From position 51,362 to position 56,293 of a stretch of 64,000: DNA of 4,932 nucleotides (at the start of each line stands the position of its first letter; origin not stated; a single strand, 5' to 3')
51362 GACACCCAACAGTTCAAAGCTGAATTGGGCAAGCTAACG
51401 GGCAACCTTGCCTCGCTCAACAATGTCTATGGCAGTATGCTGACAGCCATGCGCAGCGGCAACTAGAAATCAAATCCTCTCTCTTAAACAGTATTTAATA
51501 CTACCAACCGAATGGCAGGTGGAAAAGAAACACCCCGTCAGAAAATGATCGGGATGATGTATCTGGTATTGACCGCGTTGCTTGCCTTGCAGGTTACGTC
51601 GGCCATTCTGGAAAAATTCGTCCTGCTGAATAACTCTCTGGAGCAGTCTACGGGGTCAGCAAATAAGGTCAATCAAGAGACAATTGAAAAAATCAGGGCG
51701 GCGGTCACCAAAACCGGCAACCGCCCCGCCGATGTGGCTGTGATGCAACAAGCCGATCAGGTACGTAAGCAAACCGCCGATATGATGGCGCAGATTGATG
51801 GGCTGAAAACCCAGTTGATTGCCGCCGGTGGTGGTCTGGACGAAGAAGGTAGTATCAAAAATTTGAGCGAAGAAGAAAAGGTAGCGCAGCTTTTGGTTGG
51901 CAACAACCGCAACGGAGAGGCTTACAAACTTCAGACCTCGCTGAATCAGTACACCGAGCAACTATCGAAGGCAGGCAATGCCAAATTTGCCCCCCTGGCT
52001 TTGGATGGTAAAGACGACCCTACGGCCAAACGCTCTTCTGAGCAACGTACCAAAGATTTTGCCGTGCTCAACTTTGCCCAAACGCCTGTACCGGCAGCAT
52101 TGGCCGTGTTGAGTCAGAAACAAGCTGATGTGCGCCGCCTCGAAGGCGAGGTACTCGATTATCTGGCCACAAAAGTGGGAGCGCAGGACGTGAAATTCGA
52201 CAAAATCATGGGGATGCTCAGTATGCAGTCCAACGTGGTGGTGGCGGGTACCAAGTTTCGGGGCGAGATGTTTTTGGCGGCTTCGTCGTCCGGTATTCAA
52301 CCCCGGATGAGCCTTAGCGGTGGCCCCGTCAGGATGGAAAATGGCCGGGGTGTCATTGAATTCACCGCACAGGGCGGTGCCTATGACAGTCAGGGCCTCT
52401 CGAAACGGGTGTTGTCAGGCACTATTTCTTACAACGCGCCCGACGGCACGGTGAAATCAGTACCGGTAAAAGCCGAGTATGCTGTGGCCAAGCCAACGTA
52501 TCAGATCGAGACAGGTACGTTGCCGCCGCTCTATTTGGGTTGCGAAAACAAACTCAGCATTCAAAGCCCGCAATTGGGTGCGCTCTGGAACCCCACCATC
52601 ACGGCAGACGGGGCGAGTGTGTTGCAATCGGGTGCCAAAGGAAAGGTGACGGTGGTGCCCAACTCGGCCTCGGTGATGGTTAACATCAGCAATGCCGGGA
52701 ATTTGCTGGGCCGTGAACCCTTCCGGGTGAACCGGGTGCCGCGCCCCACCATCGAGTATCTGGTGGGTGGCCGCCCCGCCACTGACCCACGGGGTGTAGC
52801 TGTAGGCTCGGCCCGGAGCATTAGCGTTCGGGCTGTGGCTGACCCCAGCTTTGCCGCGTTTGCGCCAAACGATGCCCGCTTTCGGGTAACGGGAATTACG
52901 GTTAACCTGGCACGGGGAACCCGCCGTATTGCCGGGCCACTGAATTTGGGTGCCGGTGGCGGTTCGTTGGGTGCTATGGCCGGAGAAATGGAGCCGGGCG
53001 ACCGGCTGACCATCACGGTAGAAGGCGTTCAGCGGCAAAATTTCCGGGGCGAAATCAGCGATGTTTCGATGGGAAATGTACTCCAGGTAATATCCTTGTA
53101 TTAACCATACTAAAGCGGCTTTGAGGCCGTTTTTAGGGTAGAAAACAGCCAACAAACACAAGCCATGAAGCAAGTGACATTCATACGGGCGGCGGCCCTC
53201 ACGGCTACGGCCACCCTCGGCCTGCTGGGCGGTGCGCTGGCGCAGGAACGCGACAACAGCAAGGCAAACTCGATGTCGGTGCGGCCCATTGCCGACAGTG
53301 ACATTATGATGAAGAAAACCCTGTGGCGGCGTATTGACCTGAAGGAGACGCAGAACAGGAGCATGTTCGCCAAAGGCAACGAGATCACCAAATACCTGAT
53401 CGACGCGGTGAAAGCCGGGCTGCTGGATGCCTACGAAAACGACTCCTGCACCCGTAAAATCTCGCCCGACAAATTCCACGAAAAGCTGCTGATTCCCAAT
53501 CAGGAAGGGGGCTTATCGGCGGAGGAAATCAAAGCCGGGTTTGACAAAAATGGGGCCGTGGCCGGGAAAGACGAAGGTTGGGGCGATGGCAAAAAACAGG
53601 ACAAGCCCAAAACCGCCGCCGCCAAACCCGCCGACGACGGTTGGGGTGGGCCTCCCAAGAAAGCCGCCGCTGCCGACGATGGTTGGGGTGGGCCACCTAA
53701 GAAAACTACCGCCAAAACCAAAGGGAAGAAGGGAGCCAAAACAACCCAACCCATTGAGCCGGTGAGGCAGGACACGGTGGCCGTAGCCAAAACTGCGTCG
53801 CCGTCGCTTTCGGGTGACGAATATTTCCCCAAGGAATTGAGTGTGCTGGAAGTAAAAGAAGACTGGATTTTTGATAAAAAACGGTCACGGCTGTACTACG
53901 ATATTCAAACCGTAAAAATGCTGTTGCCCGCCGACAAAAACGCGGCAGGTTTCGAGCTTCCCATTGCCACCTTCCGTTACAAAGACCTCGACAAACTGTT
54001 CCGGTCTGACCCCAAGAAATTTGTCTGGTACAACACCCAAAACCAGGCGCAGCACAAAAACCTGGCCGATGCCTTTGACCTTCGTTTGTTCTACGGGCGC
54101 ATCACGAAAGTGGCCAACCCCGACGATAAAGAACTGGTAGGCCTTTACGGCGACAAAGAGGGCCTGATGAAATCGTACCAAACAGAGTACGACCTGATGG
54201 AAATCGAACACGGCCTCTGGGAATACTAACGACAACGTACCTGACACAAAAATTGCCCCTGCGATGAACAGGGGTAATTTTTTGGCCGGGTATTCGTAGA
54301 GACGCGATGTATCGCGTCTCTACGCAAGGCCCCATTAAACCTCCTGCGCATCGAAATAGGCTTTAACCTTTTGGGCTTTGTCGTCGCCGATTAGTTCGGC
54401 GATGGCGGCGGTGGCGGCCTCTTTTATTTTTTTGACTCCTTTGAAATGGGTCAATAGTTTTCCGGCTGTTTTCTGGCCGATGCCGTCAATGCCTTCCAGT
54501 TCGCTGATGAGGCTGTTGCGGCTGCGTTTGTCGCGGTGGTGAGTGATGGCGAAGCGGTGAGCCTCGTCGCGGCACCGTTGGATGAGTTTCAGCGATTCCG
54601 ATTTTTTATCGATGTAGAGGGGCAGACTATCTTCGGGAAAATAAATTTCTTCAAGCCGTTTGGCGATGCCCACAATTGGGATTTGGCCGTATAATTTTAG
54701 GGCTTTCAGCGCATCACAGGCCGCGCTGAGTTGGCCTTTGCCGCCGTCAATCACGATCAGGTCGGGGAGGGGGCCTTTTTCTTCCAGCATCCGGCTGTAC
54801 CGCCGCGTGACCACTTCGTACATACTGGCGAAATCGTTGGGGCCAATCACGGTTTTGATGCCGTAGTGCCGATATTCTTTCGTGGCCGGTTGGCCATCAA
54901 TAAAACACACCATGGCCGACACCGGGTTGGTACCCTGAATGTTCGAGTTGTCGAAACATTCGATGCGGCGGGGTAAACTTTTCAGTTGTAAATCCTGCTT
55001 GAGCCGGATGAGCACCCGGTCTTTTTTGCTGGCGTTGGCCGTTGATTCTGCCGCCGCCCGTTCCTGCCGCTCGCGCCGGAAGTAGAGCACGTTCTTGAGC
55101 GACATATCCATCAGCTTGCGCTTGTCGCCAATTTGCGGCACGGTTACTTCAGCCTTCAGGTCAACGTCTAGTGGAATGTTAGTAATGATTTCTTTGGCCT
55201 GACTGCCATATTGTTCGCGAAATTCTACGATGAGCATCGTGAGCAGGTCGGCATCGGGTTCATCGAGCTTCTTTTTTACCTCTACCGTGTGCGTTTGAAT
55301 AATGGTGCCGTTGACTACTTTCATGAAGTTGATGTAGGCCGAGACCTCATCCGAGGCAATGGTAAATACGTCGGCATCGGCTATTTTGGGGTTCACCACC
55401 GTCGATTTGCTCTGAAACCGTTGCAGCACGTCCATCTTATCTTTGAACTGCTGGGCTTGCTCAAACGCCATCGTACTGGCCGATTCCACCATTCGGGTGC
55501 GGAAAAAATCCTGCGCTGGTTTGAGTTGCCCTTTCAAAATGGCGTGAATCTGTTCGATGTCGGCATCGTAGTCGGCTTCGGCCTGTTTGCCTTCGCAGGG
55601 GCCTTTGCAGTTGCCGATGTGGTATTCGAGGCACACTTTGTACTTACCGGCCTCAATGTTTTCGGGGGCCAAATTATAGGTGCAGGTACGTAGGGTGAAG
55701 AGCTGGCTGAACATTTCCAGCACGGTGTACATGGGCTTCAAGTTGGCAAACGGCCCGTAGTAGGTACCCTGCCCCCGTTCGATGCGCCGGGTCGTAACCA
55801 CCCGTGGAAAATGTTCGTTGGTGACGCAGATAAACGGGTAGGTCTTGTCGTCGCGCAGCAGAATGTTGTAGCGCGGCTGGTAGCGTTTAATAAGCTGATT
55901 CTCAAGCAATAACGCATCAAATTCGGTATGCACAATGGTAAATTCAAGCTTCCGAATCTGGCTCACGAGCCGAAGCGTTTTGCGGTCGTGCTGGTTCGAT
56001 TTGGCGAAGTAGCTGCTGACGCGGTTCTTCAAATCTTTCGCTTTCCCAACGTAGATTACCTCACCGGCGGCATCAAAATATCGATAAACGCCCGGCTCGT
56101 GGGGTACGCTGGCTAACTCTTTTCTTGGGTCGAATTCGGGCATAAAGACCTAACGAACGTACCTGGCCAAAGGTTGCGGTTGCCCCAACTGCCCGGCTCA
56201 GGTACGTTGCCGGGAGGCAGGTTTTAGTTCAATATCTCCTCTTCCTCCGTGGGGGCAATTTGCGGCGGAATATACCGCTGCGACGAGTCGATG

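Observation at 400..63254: Window-wide ~100-fold over-represented 9-mer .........: candidate DNA-uptake-sequence or HIP1-like system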

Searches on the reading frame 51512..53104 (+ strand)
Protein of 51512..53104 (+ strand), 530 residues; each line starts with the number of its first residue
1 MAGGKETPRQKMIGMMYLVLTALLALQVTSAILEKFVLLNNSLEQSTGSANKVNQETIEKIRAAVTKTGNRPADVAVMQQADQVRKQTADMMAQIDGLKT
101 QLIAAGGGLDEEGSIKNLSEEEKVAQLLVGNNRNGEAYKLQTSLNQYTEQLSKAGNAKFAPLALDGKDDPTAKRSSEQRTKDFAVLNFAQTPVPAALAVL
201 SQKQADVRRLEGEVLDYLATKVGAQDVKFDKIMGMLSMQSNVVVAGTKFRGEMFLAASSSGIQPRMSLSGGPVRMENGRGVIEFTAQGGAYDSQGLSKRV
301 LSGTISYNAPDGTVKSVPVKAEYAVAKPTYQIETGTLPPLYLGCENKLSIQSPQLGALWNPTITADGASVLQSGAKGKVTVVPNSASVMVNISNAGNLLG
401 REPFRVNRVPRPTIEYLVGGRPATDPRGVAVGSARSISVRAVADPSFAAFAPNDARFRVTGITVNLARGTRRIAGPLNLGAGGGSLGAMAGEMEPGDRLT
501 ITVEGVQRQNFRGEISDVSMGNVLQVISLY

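Call 8: search_protein_families(library=ncbifam, proteins=[window:51512-53104:+])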
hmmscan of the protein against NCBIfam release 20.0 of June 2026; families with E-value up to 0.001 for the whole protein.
window:51512-53104:+ (530 aa): 1 family
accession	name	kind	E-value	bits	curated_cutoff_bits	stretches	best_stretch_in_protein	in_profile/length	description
TIGR03517.2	GldM_gliding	equivalog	5.9e-115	385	180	1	1-522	1-520/524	type IX secretion system motor protein PorM/GldM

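Call 14: find_related_loci(query=window:51512-53104:+, collection=genome_contigs, flank=10000)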
Query window:51512-53104:+ (530 aa) in genome_contigs; peptide patterns used: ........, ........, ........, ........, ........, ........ (x = any residue, [..] = any of these).
600 stretches matched a pattern (row limit reached: there are more); 594 encode a relative of the query (tblastn E <= 1e-3); the best 80 are kept; 80 distinct loci.
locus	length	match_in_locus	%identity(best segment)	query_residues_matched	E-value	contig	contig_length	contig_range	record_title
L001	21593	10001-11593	86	1-530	0e+0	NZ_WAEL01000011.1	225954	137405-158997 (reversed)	Fibrivirga algicola strain JA-25 11, whole genome shotgun sequence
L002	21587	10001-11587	73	1-530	0e+0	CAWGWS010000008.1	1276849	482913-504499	MAG: uncultured Cytophagales bacterium isolate MFD02581.bin.1.29 genome assembly, contig: contig_55619, whole genome sho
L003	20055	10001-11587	71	1-530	0e+0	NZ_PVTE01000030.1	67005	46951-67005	Spirosoma oryzae strain DSM 28354 Ga0180994_130, whole genome shotgun sequence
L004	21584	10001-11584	69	1-530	0e+0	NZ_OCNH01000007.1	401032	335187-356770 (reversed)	Spirosoma fluviale strain DSM 29961, whole genome shotgun sequence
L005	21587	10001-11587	70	1-530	0e+0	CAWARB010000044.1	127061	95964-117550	MAG: uncultured Cytophagales bacterium isolate MFD02581.bin.2.133 genome assembly, contig: contig_94620, whole genome sh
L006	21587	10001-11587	69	1-530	0e+0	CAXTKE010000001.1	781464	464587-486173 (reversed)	MAG TPA_asm: uncultured Spirosoma sp. isolate public_SRR11456921_metawrap_bin.7 genome assembly, contig: public_SRR11456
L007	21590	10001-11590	70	1-530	0e+0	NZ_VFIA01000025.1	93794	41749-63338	Spirosoma utsteinense strain LMG 31447 Contig00025, whole genome shotgun sequence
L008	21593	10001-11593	66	1-530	0e+0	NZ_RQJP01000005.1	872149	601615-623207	Larkinella knui strain KCTC42998 NODE_5_length_872149_cov_44.907150, whole genome shotgun sequence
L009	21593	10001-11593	65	1-530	0e+0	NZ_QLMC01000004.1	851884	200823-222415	Larkinella arboricola strain DSM 21851 LX87DRAFT_scaffold00004.4, whole genome shotgun sequence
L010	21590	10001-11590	66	1-529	0e+0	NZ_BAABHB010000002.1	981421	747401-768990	Nibrella viscosa strain JCM 17925 sequence02, whole genome shotgun sequence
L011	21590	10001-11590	64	1-530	0e+0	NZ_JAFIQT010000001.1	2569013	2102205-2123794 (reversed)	Telluribacter humicola strain KCTC 42819 NODE_1_length_2569013_cov_27.238847, whole genome shotgun sequence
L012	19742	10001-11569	63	1-521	0e+0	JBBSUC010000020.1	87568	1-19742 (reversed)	MAG: Cytophagales bacterium isolate SVL2_sbin.36 SVL2_sbin.36_k141_80248_L_87568_cov_15.0004, whole genome shotgun seque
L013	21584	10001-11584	62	1-529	0e+0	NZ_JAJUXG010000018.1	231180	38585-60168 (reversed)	Dyadobacter sp. CY312 Scaffold13_1, whole genome shotgun sequence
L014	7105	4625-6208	62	1-530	0e+0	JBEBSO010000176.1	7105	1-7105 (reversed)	MAG: Telluribacter sp. isolate T2.bin.15 NODE_38860_length_7105_cov_3.444539, whole genome shotgun sequence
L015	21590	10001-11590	61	1-530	0e+0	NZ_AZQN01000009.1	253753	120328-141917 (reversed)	Dyadobacter tibetensis Y620-1 contig010, whole genome shotgun sequence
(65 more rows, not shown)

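Call 33: find_related_loci(query=window:51512-53104:+, collection=metagenome_contigs, flank=10000)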
Query window:51512-53104:+ (530 aa) in metagenome_contigs; peptide patterns used: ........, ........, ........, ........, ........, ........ (x = any residue, [..] = any of these).
600 stretches matched a pattern (row limit reached: there are more); 585 encode a relative of the query (tblastn E <= 1e-3); the best 80 are kept; 80 distinct loci.
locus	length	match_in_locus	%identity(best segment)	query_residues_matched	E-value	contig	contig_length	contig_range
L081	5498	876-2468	89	1-530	0e+0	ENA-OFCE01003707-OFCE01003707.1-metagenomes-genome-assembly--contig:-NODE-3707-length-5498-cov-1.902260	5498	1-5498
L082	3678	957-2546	70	1-530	0e+0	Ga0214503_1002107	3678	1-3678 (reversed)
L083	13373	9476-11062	70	1-530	0e+0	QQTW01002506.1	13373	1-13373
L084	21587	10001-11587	72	1-530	0e+0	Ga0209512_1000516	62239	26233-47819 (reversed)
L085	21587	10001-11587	66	1-529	0e+0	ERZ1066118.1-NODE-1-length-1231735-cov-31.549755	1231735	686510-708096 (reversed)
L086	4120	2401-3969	61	1-522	0e+0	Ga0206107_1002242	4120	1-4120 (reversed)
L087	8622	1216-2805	56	1-529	0e+0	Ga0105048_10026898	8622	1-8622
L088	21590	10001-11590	55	1-529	0e+0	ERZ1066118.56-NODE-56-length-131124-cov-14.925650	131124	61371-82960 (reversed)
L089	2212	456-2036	49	1-526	3e-176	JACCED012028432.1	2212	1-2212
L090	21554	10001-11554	49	1-518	2e-159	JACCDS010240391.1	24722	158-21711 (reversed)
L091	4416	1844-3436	43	1-529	5e-145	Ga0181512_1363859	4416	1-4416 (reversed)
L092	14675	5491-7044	42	1-524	1e-133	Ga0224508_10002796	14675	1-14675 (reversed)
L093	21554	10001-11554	42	1-524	2e-133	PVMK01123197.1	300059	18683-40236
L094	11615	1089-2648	44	1-519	3e-133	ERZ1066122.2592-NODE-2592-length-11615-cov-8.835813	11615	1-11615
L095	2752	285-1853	43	1-526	1e-139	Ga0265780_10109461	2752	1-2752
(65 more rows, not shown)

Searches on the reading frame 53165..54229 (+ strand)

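Call 9: search_protein_families(library=pfam, proteins=[window:53165-54229:+])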
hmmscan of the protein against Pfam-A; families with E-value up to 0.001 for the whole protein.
window:53165-54229:+ (354 aa): 1 family
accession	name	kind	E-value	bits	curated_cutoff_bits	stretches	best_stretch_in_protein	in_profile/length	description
PF19841.4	GldN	-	1.2e-64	218.6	23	1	43-353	2-228/228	Gliding motility associated protein GldN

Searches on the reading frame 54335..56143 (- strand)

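Call 8: search_protein_families(library=ncbifam, proteins=[window:54335-56143:-])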
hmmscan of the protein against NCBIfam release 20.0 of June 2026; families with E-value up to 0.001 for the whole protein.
window:54335-56143:- (602 aa): 16 families
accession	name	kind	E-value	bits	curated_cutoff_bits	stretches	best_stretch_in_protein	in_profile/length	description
TIGR00194.1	uvrC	equivalog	5.5e-155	517.3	285.45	1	8-577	3-571/574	excinuclease ABC subunit UvrC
NF001824.0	PRK00558.1-5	equivalog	2.4e-136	455.7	451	2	9-314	10-314/652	excinuclease ABC subunit UvrC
NF011263.0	PRK14669.1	equivalog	4.6e-136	454.9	1108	1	7-601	4-606/624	excinuclease ABC subunit C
NF011261.0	PRK14667.1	equivalog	1.4e-103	347.4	818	1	9-597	9-565/567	excinuclease ABC subunit C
NF011262.0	PRK14668.1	equivalog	8.9e-100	334.7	544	1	7-594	7-574/577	excinuclease ABC subunit C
NF011266.0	PRK14672.1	equivalog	1.1e-94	318.2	1504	2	11-259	16-255/691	excinuclease ABC subunit C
NF011260.0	PRK14666.1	equivalog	8.5e-93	312.3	649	2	7-284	3-276/698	excinuclease ABC subunit C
NF011264.0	PRK14670.1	equivalog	7e-91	305.3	1021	1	8-585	10-575/602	excinuclease ABC subunit C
NF005906.0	PRK07883.1-4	equivalog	2e-63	214.6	495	1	10-300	209-493/563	DEDD exonuclease domain-containing protein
NF005907.0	PRK07883.1-5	equivalog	1.3e-44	152.6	454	1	7-242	220-453/584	DEDD exonuclease domain-containing protein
NF005905.0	PRK07883.1-3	equivalog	1.8e-34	119.3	508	1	8-245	218-448/581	DEDD exonuclease domain-containing protein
NF005904.0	PRK07883.1-2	equivalog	2.7e-26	92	969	1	12-242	228-455/584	DEDD exonuclease domain-containing protein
NF005903.0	PRK07883.1-1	equivalog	1.9e-21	76.2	1038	1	11-238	243-462/642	DEDD exonuclease domain-containing protein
NF007833.0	PRK10545.1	equivalog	1.5e-19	70.2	367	1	7-203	25-213/289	excinuclease Cho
TIGR01453.1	grpIintron_endo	subfamily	0.00017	21.7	56.05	1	18-95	3-88/215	group I intron endonuclease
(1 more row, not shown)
